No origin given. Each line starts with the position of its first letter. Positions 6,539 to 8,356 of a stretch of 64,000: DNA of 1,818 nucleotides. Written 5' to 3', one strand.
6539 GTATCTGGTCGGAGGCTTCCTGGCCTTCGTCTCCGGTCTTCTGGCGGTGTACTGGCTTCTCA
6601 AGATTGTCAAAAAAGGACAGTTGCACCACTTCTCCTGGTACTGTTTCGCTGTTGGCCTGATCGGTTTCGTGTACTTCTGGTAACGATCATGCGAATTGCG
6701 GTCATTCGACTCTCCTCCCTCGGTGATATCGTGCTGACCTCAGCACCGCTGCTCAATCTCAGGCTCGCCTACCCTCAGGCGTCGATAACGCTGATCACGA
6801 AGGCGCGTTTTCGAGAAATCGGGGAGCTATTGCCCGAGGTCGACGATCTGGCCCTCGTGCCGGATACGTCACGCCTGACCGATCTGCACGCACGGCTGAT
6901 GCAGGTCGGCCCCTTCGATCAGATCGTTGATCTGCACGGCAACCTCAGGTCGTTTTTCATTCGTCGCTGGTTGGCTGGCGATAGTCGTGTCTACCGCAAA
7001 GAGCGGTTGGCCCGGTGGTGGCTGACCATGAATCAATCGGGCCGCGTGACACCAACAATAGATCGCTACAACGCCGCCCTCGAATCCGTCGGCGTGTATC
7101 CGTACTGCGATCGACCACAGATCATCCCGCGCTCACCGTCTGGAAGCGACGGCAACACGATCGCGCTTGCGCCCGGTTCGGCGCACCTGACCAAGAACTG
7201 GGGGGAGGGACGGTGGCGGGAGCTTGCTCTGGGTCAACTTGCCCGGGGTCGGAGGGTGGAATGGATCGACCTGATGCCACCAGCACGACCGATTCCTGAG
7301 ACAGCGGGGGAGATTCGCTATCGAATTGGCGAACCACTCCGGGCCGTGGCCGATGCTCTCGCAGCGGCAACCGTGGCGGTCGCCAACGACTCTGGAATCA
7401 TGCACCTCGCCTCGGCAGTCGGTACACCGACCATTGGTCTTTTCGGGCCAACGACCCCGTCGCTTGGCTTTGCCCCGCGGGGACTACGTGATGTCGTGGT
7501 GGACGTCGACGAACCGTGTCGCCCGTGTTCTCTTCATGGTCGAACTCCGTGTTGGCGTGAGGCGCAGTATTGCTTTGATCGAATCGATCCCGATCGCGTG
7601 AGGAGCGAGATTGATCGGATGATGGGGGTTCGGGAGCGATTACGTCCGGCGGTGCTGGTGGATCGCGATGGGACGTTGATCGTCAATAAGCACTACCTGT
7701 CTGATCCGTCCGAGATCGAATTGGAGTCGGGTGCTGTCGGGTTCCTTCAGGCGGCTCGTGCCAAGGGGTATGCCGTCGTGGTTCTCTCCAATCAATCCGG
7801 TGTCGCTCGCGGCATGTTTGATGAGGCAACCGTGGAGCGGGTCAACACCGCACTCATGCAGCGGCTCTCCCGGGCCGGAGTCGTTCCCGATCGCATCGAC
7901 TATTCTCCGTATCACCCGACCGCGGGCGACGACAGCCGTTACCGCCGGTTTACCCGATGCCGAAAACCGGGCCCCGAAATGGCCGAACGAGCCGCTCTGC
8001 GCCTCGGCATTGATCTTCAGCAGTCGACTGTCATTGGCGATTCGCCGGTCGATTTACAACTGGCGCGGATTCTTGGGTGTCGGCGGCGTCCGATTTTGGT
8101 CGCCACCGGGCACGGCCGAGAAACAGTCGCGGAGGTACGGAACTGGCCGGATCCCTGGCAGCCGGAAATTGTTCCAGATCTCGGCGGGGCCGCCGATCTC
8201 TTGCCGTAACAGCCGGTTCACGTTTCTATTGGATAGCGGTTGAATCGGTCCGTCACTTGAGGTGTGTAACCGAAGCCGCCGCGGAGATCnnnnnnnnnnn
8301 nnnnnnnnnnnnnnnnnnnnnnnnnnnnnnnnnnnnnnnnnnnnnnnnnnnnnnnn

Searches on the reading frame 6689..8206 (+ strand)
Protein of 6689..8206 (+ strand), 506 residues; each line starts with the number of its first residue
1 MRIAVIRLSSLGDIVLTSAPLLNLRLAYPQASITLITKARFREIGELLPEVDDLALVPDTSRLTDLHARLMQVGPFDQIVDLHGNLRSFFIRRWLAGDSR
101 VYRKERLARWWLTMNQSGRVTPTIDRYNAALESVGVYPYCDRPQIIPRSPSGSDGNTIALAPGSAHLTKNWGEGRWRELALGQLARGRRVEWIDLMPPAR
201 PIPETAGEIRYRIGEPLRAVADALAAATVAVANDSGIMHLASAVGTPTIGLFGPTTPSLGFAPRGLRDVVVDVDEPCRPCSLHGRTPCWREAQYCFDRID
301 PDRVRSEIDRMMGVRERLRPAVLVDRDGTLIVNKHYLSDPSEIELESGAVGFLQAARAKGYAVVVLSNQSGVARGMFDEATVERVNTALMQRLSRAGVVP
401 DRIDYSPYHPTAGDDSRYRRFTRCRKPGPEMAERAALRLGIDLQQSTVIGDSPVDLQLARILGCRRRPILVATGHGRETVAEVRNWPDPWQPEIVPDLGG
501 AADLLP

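Call 3: search_protein_families(library=pfam, proteins=[window:6689-8206:+], max_evalue=1)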
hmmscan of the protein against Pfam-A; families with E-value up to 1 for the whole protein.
window:6689-8206:+ (506 aa): 8 families
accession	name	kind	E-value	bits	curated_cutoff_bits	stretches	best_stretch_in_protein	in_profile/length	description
PF01075.23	Glyco_transf_9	-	6.1e-17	62.2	22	1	76-281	13-237/247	Glycosyltransferase family 9 (heptosyltransferase)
PF13242.12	Hydrolase_like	-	1.2e-09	38.3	22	1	424-487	2-61/75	HAD-hyrolase-like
PF00702.32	Hydrolase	-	6.4e-07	30.4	26.4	1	347-460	101-188/191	haloacid dehalogenase-like hydrolase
PF12710.13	HAD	-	0.00019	22.4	27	1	433-460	160-189/189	haloacid dehalogenase-like hydrolase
PF13419.12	HAD_2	-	0.00047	20.8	23.8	1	425-465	134-174/178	Haloacid dehalogenase-like hydrolase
PF08645.17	PNK3P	-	0.0069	16.6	22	1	325-435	6-105/161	Polynucleotide kinase 3 phosphatase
PF13344.12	Hydrolase_6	-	0.012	16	27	1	322-375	1-45/101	Haloacid dehalogenase-like hydrolase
PF07364.17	DUF1485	-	0.089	12.5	22.8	1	348-398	45-95/290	Metallopeptidase family M81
